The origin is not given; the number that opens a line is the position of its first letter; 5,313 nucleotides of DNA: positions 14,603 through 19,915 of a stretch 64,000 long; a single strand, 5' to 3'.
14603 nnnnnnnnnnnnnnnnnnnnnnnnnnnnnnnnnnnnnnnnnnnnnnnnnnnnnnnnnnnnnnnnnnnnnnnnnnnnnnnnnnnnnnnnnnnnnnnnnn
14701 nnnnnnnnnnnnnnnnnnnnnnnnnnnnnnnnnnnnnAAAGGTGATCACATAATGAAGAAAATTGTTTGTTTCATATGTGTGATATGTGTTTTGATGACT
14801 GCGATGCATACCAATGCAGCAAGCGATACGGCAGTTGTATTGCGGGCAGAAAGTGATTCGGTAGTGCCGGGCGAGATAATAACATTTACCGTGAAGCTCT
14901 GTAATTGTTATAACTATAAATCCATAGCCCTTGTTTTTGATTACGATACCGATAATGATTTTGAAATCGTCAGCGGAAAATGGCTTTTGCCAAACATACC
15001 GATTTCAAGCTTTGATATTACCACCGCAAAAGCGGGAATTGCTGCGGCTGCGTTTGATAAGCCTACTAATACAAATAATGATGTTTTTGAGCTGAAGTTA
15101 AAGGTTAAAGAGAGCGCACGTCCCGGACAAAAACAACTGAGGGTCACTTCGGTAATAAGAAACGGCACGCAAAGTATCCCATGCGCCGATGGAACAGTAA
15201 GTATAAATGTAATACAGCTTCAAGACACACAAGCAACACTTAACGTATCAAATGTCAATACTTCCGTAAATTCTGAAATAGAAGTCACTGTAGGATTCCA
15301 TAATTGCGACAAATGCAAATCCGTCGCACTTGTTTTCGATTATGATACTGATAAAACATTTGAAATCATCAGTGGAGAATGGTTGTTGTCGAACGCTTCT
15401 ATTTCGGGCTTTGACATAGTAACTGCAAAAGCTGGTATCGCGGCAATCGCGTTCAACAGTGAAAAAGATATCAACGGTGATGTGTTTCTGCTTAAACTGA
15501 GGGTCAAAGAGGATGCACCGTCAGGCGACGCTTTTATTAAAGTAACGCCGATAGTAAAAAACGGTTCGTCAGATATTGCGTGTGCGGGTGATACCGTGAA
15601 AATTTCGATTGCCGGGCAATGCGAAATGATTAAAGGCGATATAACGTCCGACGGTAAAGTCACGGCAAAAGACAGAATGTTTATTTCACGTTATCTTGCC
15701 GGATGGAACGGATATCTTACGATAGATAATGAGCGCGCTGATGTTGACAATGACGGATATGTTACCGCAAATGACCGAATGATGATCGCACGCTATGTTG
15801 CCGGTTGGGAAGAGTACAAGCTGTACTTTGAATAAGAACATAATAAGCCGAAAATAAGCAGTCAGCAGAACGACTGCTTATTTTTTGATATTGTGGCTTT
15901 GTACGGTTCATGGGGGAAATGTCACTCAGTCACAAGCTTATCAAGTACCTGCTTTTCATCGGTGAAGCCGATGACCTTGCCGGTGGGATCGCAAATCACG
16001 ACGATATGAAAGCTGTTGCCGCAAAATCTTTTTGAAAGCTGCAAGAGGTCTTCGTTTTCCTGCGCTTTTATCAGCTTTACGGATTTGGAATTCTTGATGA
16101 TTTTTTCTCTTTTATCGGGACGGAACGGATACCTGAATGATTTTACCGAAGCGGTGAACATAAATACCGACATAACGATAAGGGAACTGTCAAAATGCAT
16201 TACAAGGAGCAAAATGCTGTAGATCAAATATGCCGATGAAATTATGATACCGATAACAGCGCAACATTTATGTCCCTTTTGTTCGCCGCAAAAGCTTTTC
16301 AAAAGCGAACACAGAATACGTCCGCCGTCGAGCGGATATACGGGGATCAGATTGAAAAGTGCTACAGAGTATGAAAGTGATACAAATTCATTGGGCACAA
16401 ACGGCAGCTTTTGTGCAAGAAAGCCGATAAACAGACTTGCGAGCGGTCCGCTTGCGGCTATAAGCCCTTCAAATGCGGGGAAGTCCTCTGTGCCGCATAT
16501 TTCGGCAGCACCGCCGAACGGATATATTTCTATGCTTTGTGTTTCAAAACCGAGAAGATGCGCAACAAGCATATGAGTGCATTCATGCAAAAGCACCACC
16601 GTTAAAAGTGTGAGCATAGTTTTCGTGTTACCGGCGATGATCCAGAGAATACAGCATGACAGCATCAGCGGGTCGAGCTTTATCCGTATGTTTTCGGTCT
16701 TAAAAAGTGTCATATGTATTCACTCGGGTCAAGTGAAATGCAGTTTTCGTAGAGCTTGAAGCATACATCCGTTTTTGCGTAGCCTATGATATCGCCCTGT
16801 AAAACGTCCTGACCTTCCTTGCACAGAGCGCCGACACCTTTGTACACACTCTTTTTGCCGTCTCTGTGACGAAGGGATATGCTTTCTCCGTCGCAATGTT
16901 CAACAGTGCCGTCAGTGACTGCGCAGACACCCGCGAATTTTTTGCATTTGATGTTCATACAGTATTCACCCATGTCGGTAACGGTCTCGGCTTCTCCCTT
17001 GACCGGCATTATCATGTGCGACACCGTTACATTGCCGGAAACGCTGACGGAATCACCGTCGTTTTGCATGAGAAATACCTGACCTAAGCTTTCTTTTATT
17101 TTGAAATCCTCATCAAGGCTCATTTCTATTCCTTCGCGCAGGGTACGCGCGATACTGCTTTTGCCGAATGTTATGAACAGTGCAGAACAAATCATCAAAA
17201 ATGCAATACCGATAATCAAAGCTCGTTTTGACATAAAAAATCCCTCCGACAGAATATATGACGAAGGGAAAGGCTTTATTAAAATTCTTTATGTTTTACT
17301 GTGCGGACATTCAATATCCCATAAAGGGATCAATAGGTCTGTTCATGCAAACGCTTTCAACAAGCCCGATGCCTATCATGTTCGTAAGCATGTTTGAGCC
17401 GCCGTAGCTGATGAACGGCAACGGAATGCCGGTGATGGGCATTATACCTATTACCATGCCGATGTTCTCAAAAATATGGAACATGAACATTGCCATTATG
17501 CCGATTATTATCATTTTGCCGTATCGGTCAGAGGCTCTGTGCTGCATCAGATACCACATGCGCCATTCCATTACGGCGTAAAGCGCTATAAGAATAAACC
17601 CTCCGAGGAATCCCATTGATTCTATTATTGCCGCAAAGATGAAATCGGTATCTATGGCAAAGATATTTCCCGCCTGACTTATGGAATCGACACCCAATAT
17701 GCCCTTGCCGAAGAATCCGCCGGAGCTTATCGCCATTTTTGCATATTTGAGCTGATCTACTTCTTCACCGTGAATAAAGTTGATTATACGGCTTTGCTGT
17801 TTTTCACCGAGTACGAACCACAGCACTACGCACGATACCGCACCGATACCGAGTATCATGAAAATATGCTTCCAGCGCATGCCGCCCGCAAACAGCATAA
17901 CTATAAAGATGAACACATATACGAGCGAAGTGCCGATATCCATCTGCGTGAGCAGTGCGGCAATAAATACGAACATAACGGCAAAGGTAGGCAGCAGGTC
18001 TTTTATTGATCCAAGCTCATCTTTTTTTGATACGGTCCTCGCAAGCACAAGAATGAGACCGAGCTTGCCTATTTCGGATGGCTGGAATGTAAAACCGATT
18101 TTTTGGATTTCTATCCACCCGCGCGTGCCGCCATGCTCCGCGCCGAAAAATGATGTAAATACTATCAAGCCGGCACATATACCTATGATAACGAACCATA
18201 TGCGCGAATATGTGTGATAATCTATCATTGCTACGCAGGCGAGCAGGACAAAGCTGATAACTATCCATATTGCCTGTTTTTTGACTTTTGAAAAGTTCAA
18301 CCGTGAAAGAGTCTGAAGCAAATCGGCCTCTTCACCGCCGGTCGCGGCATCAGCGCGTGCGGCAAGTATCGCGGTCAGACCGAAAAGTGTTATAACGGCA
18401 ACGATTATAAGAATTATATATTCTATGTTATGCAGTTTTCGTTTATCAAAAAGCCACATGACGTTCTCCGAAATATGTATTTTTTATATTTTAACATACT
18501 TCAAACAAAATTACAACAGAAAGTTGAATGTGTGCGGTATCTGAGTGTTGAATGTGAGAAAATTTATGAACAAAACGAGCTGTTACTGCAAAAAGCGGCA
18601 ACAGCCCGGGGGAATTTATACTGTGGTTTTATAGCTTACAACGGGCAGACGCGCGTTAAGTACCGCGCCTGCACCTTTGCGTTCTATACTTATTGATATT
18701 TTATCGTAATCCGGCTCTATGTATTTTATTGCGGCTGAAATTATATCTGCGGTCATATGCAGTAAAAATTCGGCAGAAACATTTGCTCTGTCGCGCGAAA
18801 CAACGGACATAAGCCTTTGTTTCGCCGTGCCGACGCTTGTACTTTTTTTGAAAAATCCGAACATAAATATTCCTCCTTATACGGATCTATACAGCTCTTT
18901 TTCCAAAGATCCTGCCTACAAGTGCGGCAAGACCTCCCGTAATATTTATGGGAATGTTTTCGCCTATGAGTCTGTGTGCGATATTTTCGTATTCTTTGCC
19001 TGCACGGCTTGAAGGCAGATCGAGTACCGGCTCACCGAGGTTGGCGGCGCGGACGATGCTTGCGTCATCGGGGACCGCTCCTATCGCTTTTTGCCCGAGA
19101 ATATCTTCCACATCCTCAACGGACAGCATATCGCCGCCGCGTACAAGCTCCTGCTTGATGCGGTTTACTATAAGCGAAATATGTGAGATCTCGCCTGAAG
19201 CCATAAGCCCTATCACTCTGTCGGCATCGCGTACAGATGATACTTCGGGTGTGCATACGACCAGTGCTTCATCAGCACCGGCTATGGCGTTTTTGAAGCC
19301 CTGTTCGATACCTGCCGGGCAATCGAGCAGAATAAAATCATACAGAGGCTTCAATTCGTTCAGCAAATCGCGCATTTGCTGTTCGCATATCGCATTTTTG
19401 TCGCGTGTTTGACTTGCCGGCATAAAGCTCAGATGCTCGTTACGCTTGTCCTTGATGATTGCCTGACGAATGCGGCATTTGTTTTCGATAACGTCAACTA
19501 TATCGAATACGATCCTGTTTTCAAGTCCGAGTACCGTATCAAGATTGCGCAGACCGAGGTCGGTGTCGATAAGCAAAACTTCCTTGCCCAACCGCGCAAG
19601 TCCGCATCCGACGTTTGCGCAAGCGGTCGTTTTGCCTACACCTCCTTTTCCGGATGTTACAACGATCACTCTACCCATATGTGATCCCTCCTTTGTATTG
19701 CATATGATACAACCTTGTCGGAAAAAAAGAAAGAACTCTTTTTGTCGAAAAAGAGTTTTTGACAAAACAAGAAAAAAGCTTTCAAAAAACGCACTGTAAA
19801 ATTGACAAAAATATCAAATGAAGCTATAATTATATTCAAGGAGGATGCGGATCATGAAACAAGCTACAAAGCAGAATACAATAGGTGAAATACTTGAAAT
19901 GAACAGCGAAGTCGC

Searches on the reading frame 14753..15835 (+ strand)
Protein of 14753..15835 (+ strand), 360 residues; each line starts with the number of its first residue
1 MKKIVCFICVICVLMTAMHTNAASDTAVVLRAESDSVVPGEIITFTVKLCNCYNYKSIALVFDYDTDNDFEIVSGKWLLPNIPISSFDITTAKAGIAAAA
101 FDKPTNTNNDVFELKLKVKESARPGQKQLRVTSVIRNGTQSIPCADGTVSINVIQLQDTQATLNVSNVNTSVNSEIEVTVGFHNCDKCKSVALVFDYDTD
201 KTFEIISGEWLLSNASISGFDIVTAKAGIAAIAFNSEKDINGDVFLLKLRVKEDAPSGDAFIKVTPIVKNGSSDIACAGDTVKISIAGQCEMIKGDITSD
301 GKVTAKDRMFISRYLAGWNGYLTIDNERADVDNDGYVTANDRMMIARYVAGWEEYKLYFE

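Call 53: search_protein_families(library=pfam, proteins=[window:14753-15835:+], max_evalue=0.00001)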
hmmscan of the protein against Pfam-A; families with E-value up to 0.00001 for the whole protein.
window:14753-15835:+ (360 aa): 2 families
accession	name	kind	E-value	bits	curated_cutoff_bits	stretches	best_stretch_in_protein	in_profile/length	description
PF00404.24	Dockerin_1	-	1.9e-11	44.4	22.9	1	294-349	1-56/57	Dockerin type I domain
PF00963.24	Cohesin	-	4.2e-09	37.1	24.1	0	162-272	2-122/139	Cohesin domain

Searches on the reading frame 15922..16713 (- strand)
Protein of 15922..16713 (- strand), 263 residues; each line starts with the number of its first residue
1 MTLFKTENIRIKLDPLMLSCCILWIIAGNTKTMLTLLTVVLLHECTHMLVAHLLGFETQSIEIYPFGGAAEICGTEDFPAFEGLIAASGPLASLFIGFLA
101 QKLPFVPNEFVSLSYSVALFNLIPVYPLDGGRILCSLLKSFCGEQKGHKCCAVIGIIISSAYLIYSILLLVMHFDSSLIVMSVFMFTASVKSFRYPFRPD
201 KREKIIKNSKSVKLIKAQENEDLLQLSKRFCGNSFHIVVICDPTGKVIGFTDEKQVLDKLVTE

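Call 76: search_protein_families(library=pfam, proteins=[window:15922-16713:-], max_evalue=0.01)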
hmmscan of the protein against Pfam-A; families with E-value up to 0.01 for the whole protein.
window:15922-16713:- (263 aa): 3 families
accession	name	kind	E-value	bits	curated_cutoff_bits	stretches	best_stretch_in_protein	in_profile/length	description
PF02163.28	Peptidase_M50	-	5.8e-17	62.2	27.2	2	111-158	167-217/221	Peptidase family M50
PF13398.12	Peptidase_M50B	-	2.7e-05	24.4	26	1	23-114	9-99/201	Peptidase M50B-like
PF03222.19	Trp_Tyr_perm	-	0.0014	18.2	22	1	101-192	73-163/393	Tryptophan/tyrosine permease family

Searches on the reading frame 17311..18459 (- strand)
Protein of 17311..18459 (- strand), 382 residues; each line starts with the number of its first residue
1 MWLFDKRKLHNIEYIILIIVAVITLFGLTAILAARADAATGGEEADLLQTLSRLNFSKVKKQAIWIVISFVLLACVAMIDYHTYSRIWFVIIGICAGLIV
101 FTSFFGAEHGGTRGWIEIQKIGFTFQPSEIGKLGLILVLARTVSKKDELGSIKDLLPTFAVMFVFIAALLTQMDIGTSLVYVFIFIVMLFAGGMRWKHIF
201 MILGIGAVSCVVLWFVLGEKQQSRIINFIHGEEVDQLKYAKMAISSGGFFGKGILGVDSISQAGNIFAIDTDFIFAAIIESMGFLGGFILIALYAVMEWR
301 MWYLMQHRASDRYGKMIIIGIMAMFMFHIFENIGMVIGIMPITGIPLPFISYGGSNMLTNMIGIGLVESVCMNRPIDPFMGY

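Call 53: search_protein_families(library=pfam, proteins=[window:17311-18459:-], max_evalue=0.00001)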
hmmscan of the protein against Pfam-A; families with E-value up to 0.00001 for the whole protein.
window:17311-18459:- (382 aa): 1 family
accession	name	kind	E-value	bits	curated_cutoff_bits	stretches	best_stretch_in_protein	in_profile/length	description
PF01098.24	FTSW_RODA_SPOVE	-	6.9e-71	239.5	26.4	1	52-373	31-353/356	Cell cycle protein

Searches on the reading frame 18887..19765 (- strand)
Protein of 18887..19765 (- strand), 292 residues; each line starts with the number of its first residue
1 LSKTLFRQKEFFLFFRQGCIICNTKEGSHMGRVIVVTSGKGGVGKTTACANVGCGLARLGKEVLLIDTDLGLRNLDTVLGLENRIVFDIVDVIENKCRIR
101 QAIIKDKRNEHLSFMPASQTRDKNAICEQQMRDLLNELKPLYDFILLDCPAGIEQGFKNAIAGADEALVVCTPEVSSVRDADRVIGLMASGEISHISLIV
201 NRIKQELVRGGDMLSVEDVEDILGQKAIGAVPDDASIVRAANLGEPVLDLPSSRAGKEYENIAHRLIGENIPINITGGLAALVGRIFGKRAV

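Call 76: search_protein_families(library=pfam, proteins=[window:18887-19765:-], max_evalue=0.01)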
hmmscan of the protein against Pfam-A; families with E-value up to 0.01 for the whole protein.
window:18887-19765:- (292 aa): 9 families
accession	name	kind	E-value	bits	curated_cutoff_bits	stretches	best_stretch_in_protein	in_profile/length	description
PF13614.12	AAA_31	-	2.2e-23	83.5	27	1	32-179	2-155/177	AAA domain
PF01656.29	CbiA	-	1e-17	64.7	25.4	1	34-247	1-125/125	CobQ/CobB/MinD/ParA nucleotide binding domain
PF10609.15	ParA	-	1.6e-17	64.2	27.1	1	31-266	3-245/246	NUBPL iron-transfer P-loop NTPase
PF09140.17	MipZ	-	2.8e-11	43.7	20.7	1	32-182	1-137/262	ATPase MipZ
PF02374.21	ArsA_ATPase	-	1.6e-10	41.2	24.3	1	34-69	3-38/305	Anion-transporting ATPase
PF06564.18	CBP_BcsQ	-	3.9e-09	36.8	21.3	2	34-68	4-38/234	Cellulose biosynthesis protein BcsQ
PF00142.24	Fer4_NifH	-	3.4e-08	33.8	25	1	36-96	4-62/271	4Fe-4S iron sulfur cluster binding proteins, NifH/frxC family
PF25199.1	nSTAND_NTPase5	-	0.00013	22.3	34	1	29-129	39-143/145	Novel STAND NTPase 5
PF13479.12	AAA_24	-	0.0028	18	27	1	35-78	5-40/195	AAA domain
